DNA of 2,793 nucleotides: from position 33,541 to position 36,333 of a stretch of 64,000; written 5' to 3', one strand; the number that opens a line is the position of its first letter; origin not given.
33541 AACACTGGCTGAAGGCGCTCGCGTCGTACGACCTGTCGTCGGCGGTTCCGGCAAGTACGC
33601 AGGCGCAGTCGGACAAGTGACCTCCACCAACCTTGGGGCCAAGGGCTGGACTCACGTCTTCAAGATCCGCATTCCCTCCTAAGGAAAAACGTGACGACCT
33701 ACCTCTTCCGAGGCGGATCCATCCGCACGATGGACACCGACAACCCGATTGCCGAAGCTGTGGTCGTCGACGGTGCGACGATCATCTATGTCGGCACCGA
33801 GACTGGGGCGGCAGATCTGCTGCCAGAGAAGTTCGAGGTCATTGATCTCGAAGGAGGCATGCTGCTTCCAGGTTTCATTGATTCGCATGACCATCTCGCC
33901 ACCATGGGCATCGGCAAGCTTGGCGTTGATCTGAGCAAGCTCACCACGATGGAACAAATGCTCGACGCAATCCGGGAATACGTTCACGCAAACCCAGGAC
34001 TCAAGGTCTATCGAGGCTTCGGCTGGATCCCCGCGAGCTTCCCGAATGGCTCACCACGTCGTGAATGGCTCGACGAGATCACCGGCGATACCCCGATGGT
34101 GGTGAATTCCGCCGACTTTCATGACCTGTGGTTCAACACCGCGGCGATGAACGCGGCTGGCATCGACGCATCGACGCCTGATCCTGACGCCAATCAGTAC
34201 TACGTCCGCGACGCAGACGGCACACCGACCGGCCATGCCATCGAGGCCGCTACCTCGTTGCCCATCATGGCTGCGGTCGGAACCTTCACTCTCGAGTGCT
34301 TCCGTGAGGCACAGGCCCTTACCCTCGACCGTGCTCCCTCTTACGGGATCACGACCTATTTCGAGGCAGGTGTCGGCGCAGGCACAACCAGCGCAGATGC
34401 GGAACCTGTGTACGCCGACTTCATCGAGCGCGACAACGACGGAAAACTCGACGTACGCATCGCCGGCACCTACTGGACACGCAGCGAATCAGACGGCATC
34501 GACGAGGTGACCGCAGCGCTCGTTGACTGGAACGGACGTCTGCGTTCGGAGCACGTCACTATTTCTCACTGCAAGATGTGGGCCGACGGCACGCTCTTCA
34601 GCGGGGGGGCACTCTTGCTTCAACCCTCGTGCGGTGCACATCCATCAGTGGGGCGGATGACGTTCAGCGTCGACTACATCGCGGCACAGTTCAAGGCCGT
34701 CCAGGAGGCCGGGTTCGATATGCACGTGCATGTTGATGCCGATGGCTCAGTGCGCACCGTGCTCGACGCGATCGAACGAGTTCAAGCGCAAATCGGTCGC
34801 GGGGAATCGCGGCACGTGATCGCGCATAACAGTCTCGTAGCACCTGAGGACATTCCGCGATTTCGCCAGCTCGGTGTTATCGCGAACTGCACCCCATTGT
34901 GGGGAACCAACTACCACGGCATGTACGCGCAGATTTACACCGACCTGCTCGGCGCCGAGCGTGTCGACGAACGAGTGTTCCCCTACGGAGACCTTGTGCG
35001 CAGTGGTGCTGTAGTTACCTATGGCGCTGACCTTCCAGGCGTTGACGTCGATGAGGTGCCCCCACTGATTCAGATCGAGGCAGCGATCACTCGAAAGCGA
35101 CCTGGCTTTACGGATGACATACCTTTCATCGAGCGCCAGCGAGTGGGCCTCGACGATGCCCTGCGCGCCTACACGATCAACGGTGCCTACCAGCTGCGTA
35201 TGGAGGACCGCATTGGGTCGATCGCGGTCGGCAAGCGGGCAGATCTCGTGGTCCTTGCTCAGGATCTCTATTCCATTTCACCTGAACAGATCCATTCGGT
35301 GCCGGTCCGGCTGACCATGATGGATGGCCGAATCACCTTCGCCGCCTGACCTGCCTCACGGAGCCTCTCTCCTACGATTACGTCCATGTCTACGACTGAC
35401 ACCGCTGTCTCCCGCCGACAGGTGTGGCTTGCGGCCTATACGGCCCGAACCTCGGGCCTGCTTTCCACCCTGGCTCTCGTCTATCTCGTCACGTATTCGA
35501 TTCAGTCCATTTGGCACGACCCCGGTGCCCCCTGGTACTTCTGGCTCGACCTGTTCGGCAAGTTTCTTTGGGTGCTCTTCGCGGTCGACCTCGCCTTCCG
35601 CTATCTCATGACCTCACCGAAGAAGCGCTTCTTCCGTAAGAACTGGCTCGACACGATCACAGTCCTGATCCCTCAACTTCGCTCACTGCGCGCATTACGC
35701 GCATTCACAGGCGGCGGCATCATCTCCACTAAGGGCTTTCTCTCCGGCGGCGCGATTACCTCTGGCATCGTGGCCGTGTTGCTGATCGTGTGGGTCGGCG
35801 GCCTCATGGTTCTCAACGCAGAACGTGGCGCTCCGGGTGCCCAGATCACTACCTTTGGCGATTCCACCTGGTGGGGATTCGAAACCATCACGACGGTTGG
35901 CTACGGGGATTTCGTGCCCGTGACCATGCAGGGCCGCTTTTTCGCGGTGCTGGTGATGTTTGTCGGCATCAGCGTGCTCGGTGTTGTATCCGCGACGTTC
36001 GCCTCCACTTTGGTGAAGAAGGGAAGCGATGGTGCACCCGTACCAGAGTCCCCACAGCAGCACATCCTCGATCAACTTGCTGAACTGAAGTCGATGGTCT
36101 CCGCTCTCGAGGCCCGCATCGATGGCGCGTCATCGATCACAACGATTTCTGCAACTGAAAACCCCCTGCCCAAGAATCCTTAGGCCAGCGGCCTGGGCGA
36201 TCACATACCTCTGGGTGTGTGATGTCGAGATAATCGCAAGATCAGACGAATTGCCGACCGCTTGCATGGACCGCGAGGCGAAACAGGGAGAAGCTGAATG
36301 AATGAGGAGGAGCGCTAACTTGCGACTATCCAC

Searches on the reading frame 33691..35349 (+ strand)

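Call 56: search_protein_families(library=pfam, proteins=[window:33691-35349:+], max_evalue=0.000001)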
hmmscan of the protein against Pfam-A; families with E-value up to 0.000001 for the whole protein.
window:33691-35349:+ (552 aa): 2 families
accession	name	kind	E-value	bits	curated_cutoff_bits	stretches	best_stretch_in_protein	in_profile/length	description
PF07969.17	Amidohydro_3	-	4.5e-78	264.2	29.7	1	49-550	1-472/472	Amidohydrolase family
PF01979.26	Amidohydro_1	-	8.1e-17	61.9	25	1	322-548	129-344/345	Amidohydrolase family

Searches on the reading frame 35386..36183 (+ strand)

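Call 56: search_protein_families(library=pfam, proteins=[window:35386-36183:+], max_evalue=0.000001)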
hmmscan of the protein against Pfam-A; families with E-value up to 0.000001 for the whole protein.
window:35386-36183:+ (265 aa): 2 families
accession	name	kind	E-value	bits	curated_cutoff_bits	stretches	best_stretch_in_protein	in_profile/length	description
PF07885.22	Ion_trans_2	-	2.3e-15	56.7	22.5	1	132-210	4-78/79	Ion channel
PF00520.37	Ion_trans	-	2.7e-11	43.6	25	1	44-208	30-232/241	Ion transport protein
